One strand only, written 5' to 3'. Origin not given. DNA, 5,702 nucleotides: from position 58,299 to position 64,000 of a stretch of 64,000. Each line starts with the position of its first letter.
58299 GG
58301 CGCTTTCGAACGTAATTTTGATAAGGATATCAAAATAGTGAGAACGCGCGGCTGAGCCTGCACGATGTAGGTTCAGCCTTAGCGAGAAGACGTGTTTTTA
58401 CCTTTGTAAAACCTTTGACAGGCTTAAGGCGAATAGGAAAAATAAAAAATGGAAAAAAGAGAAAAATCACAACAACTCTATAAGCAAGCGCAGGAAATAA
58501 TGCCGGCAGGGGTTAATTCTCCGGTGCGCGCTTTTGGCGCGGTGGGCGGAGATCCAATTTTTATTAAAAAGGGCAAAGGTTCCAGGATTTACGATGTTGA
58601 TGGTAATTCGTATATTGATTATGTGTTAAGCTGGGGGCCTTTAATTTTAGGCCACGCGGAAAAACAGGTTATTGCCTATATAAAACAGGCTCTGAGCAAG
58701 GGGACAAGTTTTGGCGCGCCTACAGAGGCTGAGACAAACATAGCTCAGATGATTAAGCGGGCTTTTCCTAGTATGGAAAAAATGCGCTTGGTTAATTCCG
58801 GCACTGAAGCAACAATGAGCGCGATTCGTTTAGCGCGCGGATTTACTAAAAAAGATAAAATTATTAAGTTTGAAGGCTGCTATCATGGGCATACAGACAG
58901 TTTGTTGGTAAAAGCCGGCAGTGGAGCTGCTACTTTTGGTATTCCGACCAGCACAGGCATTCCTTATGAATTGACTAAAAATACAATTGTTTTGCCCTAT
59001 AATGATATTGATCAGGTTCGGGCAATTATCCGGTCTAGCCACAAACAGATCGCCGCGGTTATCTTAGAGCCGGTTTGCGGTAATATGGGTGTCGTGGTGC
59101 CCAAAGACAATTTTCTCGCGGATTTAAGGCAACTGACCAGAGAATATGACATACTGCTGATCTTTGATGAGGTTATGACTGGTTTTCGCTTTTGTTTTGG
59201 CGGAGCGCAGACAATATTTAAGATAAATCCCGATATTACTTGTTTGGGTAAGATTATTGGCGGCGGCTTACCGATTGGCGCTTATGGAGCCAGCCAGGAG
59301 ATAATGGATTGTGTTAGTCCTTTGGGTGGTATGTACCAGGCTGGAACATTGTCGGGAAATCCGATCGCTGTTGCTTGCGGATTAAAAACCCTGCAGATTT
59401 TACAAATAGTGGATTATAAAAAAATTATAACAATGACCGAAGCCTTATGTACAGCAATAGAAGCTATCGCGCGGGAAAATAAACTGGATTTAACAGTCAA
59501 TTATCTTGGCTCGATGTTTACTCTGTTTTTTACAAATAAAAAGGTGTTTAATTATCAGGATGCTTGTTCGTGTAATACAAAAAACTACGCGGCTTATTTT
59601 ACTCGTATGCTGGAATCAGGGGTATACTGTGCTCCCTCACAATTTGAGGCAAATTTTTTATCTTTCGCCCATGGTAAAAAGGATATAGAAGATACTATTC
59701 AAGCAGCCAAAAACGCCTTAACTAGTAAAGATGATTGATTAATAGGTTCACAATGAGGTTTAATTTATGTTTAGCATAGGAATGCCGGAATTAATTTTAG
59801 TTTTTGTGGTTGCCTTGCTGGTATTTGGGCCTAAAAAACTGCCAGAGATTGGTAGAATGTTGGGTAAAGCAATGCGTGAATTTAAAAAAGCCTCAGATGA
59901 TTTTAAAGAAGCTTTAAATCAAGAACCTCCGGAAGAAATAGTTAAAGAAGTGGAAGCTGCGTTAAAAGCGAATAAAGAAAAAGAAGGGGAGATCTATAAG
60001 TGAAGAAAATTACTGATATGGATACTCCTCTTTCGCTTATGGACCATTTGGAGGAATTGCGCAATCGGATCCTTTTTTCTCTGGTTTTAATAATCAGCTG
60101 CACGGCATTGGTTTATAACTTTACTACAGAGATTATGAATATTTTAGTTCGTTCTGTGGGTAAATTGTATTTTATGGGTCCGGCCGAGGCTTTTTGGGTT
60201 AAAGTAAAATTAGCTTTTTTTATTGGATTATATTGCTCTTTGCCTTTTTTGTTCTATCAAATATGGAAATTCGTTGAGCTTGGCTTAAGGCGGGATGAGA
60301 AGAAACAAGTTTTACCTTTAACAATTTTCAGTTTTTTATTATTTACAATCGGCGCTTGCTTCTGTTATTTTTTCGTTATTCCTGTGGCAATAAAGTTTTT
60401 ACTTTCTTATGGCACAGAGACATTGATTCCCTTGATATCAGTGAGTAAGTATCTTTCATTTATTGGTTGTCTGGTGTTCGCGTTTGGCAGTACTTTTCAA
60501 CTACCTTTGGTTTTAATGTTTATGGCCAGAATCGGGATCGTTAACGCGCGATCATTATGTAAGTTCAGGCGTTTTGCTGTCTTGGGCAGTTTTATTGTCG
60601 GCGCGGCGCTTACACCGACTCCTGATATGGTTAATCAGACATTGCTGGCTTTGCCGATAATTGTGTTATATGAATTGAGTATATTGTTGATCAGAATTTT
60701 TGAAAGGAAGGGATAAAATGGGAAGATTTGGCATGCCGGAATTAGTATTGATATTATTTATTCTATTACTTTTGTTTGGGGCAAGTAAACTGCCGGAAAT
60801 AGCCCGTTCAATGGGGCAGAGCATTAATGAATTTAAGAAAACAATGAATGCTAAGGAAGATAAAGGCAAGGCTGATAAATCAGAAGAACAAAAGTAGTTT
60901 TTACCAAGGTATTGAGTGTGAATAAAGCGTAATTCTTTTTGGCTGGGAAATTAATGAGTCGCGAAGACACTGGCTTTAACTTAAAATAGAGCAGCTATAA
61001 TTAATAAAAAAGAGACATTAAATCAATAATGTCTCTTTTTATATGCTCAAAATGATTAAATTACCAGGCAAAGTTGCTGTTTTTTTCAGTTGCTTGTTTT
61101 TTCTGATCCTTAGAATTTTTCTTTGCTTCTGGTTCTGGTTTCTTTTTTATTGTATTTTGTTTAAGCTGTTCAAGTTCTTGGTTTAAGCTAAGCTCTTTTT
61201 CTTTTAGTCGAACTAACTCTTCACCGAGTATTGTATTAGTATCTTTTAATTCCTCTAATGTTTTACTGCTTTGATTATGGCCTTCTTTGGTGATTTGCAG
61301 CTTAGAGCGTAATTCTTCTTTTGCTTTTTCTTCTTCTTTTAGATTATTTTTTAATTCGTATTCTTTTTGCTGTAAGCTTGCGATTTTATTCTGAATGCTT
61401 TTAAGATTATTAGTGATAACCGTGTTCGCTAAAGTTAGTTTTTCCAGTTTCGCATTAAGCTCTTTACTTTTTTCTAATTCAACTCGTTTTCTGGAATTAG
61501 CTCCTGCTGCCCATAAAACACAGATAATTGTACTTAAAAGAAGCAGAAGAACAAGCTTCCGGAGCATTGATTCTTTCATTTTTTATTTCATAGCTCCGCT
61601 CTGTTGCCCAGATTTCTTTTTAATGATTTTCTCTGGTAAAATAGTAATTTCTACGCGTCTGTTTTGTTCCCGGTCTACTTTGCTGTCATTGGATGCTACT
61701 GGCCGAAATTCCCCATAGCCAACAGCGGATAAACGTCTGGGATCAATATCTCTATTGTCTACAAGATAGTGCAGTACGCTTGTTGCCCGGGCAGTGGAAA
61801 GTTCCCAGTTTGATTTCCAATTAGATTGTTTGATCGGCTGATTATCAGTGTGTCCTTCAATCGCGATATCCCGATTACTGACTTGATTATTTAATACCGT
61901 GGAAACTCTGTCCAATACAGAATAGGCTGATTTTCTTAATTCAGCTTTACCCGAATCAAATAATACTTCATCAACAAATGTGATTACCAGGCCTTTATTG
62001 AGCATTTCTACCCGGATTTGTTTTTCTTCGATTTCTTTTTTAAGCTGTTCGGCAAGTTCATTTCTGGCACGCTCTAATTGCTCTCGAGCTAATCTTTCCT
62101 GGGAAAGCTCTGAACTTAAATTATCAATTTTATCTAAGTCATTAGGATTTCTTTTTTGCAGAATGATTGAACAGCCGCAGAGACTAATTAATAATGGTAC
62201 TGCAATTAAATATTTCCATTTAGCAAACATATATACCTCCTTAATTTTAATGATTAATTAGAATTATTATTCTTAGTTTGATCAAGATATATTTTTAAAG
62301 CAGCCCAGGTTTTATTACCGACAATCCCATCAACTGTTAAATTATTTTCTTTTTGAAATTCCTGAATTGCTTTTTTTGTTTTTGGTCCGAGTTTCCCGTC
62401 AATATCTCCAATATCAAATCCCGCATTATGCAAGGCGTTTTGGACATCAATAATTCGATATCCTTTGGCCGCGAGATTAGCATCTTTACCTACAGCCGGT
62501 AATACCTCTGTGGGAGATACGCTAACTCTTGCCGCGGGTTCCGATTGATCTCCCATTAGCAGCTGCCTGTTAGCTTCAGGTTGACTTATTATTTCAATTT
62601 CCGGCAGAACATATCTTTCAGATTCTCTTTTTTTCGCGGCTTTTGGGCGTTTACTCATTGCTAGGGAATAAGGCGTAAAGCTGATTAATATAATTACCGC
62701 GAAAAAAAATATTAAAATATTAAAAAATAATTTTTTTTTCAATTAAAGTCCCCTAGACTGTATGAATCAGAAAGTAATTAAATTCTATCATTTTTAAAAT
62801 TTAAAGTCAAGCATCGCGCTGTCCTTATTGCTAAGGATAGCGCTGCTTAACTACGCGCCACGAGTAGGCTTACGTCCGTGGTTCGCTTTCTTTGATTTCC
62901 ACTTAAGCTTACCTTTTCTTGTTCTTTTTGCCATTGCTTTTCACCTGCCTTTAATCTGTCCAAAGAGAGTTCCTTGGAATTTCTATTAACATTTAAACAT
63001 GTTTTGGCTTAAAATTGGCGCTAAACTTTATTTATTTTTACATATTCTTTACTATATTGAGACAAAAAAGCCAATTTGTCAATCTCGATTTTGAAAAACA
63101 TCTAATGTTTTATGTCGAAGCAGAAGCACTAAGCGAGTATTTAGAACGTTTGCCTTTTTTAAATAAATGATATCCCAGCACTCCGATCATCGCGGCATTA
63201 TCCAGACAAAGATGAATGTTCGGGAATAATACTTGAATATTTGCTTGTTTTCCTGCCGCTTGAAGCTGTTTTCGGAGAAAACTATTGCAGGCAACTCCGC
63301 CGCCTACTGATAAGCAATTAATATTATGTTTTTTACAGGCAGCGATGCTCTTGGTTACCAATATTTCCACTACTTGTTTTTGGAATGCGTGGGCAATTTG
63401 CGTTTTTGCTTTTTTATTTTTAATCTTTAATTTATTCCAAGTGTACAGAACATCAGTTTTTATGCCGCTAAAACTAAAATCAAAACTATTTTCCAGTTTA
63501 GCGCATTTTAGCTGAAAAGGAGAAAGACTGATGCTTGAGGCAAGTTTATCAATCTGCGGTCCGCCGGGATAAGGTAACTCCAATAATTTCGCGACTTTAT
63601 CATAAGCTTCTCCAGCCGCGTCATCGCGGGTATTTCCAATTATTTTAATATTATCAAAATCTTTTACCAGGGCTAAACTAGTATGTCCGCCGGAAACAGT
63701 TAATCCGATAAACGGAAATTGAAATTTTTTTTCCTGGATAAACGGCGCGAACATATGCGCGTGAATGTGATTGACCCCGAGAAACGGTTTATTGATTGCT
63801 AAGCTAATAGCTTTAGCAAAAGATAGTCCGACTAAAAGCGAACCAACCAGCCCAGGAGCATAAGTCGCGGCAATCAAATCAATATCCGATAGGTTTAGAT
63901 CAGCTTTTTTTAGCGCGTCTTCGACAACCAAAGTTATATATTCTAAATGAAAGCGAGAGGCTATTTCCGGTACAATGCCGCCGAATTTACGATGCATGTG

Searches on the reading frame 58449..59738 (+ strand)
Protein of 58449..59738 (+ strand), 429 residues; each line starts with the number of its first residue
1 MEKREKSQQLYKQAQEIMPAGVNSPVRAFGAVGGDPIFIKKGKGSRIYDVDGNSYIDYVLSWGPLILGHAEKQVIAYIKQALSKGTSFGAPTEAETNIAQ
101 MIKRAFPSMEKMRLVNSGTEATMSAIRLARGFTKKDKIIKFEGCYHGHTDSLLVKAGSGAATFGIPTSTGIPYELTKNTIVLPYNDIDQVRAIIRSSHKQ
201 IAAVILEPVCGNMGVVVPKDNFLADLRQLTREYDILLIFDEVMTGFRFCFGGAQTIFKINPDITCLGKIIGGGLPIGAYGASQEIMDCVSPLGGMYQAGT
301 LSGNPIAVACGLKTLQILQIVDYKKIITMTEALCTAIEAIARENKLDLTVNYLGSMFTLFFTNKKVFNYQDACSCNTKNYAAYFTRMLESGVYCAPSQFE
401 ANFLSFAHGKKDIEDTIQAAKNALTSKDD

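Call 17: search_protein_families(library=pfam, proteins=[window:58449-59738:+], max_evalue=0.0001)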
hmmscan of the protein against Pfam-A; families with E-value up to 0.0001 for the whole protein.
window:58449-59738:+ (429 aa): 2 families
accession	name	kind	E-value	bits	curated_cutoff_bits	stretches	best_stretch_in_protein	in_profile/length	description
PF00202.27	Aminotran_3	-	7.1e-75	252.6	30.5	1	33-397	5-374/403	Aminotransferase class-III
PF00155.27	Aminotran_1_2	-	8.7e-05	22.3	19.7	0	114-396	70-332/361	Aminotransferase class I and II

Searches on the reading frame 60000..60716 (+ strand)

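Call 17: search_protein_families(library=pfam, proteins=[window:60000-60716:+], max_evalue=0.0001)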
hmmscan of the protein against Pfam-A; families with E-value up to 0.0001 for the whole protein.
window:60000-60716:+ (238 aa): 1 family
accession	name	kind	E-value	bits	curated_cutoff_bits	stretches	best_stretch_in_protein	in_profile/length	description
PF00902.23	TatC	-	7.6e-63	212.5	25.1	1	15-219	1-208/208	Sec-independent protein translocase protein (TatC)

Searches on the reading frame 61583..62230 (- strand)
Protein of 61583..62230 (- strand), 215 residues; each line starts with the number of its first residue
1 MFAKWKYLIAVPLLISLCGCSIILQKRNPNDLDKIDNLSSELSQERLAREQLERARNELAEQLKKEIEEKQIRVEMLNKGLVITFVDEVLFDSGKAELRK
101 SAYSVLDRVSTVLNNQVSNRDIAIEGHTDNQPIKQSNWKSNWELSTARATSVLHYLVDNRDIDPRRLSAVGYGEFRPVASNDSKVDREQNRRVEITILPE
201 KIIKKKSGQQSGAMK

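Call 17: search_protein_families(library=pfam, proteins=[window:61583-62230:-], max_evalue=0.0001)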
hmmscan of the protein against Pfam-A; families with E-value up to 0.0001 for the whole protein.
window:61583-62230:- (215 aa): 1 family
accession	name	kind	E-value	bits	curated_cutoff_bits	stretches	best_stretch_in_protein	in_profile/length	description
PF00691.25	OmpA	-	1.7e-22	80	27.2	1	90-191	1-98/98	OmpA family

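Call 58: find_encoding_contigs(protein=window:61583-62230:-, flank=10000, max_places=1)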
Protein window:61583-62230:- (215 aa): 3 contigs read that carry it; 1 place shown.
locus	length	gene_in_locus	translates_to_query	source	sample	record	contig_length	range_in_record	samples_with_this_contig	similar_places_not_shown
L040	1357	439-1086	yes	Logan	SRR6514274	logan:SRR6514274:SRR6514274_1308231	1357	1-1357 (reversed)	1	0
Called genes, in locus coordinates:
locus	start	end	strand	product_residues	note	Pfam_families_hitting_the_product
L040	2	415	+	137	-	?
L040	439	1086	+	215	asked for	PF00691:OmpA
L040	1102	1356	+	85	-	?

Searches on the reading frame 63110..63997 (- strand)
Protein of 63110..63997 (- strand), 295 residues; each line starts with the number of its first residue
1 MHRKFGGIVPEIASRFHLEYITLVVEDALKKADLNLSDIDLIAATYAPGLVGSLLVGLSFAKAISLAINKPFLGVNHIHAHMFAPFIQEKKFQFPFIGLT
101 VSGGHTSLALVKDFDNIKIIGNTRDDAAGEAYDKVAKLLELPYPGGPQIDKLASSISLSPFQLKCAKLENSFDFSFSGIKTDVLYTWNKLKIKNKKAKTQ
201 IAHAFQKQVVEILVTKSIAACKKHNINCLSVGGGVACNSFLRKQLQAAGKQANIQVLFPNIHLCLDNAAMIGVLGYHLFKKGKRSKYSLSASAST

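Call 17: search_protein_families(library=pfam, proteins=[window:63110-63997:-], max_evalue=0.0001)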
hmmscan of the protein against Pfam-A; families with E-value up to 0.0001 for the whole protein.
window:63110-63997:- (295 aa): 3 families
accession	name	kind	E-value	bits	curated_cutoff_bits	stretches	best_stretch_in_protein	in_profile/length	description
PF00814.31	TsaD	-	7.4e-86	288.5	24.8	1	1-272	13-263/264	tRNA N6-adenosine threonylcarbamoyltransferase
PF22521.2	HypF_C_2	-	5.7e-09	36.5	27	1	172-262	136-230/241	Carbamoyltransferase, Kae1-like Domain, second subdomain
PF02543.21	Carbam_trans_N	-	2.4e-06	27.7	24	1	145-256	216-331/346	Carbamoyltransferase N-terminus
